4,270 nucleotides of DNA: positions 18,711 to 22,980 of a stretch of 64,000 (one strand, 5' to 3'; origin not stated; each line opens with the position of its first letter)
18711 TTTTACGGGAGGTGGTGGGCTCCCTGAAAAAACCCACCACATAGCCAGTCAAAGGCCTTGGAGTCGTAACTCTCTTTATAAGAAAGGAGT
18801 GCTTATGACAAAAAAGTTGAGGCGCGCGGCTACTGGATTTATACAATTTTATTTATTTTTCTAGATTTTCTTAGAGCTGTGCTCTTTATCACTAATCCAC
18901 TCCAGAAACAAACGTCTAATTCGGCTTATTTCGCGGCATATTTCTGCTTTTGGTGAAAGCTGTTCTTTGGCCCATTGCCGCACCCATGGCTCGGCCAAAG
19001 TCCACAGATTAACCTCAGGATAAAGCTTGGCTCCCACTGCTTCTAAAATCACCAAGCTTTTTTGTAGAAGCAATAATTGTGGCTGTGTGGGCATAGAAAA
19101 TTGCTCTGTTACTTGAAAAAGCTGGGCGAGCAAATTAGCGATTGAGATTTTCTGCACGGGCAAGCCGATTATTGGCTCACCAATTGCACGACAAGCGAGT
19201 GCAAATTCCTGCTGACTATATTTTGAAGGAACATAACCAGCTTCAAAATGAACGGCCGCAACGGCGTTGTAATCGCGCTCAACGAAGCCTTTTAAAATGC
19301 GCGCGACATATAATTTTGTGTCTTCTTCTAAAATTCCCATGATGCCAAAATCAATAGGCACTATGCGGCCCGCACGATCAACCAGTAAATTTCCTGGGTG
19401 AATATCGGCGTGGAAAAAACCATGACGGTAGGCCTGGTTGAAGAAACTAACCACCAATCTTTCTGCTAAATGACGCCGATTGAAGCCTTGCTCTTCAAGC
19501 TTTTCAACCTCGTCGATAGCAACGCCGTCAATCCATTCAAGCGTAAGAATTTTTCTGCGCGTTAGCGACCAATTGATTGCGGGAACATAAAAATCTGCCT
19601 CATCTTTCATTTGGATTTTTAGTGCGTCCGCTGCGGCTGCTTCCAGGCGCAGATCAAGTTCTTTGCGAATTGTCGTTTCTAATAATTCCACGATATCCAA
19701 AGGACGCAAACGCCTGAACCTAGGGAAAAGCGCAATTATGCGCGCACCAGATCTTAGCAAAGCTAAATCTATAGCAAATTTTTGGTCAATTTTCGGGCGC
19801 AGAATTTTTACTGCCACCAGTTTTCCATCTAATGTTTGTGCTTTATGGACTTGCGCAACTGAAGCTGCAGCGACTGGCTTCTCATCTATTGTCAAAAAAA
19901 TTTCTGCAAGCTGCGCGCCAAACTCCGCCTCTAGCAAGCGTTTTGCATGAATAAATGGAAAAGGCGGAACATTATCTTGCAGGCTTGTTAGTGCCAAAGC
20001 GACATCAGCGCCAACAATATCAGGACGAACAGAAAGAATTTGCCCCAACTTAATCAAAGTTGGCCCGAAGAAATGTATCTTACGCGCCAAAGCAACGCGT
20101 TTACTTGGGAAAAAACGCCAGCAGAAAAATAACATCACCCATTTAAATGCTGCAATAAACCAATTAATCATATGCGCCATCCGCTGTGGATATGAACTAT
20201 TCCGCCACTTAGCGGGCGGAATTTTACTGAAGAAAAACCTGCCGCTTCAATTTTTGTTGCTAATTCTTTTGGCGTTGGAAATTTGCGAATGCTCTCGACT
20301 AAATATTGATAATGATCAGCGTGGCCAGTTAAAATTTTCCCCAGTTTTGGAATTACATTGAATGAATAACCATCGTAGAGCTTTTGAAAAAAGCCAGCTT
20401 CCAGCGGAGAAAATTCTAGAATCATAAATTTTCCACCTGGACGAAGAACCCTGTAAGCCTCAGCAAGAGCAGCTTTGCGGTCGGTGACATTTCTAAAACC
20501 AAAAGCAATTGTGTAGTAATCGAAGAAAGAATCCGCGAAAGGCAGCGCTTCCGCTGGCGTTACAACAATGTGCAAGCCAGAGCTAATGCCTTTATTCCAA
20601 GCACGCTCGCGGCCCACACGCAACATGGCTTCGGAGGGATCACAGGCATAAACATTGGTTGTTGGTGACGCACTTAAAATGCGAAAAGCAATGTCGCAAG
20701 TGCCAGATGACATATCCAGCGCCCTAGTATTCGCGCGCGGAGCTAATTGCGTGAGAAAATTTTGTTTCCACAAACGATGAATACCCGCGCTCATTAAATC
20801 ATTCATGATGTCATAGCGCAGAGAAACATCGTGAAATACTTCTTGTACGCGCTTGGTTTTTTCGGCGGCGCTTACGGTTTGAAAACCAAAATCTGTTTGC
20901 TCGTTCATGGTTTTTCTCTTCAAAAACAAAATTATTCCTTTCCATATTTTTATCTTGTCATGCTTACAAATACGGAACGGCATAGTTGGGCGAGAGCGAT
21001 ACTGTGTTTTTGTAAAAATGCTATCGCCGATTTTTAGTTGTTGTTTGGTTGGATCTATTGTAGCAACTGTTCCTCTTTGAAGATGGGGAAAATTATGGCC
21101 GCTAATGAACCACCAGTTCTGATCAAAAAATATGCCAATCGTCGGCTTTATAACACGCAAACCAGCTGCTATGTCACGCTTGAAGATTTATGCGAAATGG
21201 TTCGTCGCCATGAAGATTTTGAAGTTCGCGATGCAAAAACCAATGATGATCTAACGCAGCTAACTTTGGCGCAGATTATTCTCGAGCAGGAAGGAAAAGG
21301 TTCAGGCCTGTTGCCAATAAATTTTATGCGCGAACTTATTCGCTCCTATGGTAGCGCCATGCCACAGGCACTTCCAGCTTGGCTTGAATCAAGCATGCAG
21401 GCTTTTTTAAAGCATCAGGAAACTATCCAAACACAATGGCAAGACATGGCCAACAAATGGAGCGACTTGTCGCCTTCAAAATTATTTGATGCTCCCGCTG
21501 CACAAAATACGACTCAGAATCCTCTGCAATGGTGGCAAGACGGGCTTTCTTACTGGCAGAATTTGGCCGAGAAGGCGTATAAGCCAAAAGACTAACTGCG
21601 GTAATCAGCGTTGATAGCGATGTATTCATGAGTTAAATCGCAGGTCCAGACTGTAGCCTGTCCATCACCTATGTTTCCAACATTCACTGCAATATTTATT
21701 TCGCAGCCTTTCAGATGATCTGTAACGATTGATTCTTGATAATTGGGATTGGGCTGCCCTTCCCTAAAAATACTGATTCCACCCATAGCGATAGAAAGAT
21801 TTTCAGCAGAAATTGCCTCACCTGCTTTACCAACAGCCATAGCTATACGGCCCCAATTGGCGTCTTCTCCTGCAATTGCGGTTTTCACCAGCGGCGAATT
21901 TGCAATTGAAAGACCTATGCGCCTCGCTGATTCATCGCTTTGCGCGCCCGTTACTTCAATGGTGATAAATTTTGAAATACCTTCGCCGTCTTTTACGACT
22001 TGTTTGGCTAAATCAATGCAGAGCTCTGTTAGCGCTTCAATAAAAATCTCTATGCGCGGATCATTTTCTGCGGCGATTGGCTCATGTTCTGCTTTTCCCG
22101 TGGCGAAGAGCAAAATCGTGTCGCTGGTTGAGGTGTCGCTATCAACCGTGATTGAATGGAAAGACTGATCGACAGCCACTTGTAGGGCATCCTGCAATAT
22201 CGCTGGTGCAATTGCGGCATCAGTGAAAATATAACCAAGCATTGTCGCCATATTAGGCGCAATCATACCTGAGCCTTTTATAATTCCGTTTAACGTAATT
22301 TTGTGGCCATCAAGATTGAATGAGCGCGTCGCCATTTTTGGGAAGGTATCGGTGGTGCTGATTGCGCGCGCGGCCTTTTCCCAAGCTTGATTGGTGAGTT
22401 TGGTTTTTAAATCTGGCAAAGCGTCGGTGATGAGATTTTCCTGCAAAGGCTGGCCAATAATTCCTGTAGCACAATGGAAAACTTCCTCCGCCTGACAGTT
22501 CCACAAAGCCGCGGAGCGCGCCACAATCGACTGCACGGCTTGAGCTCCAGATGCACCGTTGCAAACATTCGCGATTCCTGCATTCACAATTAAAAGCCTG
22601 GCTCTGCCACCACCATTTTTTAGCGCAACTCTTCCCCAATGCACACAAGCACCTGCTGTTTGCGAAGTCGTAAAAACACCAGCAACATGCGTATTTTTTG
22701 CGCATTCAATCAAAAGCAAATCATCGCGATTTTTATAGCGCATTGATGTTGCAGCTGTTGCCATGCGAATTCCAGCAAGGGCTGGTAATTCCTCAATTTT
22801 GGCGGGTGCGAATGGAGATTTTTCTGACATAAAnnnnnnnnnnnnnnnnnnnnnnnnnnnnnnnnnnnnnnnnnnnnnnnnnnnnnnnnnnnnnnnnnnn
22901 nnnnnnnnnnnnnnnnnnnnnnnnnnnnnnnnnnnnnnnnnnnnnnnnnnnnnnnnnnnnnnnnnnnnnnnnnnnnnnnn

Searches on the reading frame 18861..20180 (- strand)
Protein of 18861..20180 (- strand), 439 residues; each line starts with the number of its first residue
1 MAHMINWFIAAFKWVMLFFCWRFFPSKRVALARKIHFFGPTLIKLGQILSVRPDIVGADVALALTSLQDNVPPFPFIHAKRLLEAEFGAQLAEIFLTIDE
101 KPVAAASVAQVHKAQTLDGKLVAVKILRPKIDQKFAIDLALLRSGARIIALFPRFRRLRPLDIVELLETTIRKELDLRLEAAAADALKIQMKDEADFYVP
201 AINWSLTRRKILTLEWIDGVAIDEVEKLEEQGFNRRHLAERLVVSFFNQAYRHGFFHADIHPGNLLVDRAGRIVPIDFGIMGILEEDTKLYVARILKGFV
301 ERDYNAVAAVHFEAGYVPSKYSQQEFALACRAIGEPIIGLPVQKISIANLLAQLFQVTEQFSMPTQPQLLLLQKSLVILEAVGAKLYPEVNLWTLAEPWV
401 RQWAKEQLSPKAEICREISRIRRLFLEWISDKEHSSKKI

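Call 19: find_encoding_contigs(protein=window:18861-20180:-, flank=10000, max_places=1)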
Protein window:18861-20180:- (439 aa): no gene with exactly this product is on record in the collection.

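Call 72: search_protein_families(library=pfam, proteins=[window:18861-20180:-], max_evalue=0.0001)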
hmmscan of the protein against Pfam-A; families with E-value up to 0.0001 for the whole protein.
window:18861-20180:- (439 aa): 2 families
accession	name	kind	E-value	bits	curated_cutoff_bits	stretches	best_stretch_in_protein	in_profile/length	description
PF03109.22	ABC1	-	2.4e-78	263.1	22.9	1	67-310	2-243/244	ABC1 atypical kinase-like domain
PF01636.29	APH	-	5.1e-05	23.6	23.2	0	224-281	146-197/239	Phosphotransferase enzyme family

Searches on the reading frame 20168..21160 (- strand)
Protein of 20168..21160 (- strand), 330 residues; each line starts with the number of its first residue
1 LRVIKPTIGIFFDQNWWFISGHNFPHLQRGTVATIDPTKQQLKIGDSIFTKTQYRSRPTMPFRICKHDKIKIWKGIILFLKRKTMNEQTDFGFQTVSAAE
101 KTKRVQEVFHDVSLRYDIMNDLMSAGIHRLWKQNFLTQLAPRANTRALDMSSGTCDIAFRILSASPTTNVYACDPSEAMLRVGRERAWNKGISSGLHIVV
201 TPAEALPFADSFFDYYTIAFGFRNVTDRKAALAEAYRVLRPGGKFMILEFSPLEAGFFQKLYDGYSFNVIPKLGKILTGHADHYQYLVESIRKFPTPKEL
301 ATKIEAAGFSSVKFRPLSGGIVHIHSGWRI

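Call 72: search_protein_families(library=pfam, proteins=[window:20168-21160:-], max_evalue=0.0001)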
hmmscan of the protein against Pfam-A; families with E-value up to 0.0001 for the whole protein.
window:20168-21160:- (330 aa): 5 families
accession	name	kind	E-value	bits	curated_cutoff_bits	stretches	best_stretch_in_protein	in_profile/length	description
PF01209.24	Ubie_methyltran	-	5.6e-73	245.6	20.1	1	101-329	5-233/233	ubiE/COQ5 methyltransferase family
PF08241.18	Methyltransf_11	-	3.6e-18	66.4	21.2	1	148-247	1-95/95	Methyltransferase domain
PF13649.12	Methyltransf_25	-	1.4e-16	61.4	27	1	148-243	2-97/97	Methyltransferase domain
PF13847.12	Methyltransf_31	-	1.9e-12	47.5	27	1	143-266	3-127/145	Methyltransferase domain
PF08242.18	Methyltransf_12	-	8.2e-10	39.7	30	1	148-245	1-98/98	Methyltransferase domain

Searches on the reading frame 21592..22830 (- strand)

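Call 72: search_protein_families(library=pfam, proteins=[window:21592-22830:-], max_evalue=0.0001)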
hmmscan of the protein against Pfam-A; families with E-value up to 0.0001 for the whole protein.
window:21592-22830:- (412 aa): 1 family
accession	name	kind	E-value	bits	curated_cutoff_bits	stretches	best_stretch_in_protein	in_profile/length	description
PF01960.23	ArgJ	-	2.4e-134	448.3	32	1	24-412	3-377/377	ArgJ family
